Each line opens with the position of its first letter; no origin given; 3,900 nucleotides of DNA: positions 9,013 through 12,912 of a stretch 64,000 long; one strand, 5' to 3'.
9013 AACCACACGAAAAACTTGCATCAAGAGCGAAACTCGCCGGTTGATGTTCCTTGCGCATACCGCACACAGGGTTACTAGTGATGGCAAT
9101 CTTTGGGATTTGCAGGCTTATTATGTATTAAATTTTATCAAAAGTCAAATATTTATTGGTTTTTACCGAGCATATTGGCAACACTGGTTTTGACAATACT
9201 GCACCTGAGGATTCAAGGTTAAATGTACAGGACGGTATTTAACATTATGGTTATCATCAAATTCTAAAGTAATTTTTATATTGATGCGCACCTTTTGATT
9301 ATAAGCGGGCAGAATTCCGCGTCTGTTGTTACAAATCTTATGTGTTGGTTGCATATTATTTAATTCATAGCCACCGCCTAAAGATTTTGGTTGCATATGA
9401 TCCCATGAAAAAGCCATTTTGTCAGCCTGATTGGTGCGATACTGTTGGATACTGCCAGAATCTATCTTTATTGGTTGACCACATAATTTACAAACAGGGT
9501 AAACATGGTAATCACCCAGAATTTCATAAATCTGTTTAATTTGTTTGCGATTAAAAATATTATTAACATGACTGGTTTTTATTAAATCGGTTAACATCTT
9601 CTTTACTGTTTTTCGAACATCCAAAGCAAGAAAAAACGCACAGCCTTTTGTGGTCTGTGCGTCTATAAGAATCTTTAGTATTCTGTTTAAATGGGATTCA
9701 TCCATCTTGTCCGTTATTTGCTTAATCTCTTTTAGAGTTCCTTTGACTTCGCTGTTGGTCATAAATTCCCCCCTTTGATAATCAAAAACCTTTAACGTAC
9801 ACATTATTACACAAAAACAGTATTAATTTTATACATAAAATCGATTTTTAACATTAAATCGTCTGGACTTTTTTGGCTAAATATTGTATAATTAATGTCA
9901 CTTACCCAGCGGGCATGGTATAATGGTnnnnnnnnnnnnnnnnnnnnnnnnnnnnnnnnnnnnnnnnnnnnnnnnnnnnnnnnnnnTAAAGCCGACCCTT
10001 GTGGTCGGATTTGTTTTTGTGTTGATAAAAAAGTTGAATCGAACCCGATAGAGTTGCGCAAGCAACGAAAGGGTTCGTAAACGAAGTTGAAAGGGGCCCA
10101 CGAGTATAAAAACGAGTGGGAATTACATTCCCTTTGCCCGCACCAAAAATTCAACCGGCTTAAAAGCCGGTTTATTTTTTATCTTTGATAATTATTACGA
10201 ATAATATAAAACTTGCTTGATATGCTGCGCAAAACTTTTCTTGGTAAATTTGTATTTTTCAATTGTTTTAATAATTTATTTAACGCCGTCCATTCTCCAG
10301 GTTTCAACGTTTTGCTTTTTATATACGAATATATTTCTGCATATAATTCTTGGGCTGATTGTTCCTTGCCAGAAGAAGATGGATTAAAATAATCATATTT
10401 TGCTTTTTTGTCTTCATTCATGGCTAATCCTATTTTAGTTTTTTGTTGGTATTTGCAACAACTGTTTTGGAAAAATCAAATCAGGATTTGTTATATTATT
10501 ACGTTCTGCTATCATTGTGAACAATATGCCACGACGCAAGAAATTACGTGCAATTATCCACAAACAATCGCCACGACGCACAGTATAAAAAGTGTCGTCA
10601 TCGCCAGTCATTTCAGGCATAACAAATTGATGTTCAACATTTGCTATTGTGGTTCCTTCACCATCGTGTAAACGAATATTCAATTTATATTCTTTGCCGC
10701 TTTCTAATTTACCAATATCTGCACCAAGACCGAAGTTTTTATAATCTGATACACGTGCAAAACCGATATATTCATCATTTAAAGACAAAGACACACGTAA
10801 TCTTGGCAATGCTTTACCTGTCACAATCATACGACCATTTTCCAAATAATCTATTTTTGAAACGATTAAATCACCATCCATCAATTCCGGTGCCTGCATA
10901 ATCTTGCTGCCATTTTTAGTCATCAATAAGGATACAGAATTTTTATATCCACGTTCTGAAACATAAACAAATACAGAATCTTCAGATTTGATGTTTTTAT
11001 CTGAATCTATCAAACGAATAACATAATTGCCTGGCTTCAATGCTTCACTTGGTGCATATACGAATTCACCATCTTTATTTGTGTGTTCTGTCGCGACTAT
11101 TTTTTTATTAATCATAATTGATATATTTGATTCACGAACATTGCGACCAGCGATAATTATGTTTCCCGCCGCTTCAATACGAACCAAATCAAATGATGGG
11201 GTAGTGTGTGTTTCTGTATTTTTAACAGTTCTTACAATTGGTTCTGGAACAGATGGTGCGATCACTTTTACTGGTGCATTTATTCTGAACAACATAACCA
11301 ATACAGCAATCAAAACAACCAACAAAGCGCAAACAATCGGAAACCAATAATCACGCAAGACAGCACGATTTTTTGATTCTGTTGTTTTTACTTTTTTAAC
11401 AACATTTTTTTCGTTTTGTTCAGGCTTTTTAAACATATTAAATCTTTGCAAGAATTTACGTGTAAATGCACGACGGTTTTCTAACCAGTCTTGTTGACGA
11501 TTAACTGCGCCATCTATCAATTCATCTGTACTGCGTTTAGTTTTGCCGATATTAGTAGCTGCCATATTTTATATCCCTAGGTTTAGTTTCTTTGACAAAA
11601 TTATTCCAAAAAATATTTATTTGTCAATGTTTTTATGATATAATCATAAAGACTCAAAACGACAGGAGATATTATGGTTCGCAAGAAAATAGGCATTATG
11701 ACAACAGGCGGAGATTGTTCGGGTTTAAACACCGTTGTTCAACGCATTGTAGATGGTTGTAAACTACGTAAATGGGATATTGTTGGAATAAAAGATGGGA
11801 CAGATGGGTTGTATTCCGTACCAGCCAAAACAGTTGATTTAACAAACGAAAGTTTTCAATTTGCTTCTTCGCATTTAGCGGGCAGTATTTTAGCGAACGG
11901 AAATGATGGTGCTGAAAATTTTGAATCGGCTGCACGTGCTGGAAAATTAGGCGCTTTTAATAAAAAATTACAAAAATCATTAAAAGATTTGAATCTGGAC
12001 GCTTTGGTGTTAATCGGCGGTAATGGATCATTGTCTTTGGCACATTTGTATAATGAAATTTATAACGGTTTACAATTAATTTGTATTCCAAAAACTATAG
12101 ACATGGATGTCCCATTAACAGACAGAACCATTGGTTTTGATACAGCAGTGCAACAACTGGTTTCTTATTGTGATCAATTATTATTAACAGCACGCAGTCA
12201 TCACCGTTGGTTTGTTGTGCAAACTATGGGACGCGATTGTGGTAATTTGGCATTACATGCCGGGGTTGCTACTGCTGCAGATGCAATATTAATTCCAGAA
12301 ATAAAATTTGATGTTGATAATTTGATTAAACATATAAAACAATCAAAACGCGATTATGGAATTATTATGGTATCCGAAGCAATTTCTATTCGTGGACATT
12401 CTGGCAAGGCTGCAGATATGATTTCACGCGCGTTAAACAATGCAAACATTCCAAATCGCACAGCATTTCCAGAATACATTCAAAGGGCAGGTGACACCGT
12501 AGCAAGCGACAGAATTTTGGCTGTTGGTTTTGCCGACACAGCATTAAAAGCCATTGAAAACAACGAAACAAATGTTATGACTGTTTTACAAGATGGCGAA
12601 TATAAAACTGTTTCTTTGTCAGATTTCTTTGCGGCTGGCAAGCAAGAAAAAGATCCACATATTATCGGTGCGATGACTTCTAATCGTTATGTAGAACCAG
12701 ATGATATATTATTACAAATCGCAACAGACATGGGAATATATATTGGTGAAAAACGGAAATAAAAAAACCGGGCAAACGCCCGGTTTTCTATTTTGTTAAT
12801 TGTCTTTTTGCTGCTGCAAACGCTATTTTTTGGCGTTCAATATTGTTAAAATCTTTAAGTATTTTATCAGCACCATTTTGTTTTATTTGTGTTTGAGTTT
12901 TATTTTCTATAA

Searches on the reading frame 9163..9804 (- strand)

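Call 80: search_protein_families(library=pfam, proteins=[window:9163-9804:-], max_evalue=0.00001)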
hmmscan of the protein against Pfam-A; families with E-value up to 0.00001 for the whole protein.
window:9163-9804:- (213 aa): 1 family
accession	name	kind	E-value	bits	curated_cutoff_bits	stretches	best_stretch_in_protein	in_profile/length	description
PF01844.29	HNH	-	3.6e-07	30.7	21.4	1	105-162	1-44/47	HNH endonuclease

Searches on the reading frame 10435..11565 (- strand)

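Call 79: search_protein_families(library=pfam, proteins=[window:10435-11565:-], max_evalue=0.00001)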
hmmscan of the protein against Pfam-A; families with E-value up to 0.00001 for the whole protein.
window:10435-11565:- (376 aa): 1 family
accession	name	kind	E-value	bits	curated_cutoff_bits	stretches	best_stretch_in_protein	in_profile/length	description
PF01476.26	LysM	-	1.1e-09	38.5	20.9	1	327-373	1-43/43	LysM domain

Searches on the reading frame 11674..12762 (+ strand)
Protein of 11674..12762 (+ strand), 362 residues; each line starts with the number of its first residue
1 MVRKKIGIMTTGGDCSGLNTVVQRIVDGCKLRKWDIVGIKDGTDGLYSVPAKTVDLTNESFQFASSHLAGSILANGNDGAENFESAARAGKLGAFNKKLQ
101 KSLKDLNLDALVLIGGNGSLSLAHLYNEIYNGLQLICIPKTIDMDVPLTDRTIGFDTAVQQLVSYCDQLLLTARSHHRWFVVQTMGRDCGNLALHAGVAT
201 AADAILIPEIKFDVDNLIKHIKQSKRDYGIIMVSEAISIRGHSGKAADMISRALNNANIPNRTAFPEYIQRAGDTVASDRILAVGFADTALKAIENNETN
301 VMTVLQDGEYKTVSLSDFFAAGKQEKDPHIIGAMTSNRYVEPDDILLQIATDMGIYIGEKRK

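Call 79: search_protein_families(library=pfam, proteins=[window:11674-12762:+], max_evalue=0.00001)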
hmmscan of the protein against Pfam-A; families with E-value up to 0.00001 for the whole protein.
window:11674-12762:+ (362 aa): 1 family
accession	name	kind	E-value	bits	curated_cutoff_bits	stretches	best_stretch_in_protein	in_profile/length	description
PF00365.25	PFK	-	1.1e-71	241.9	30.9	1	5-293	1-276/277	Phosphofructokinase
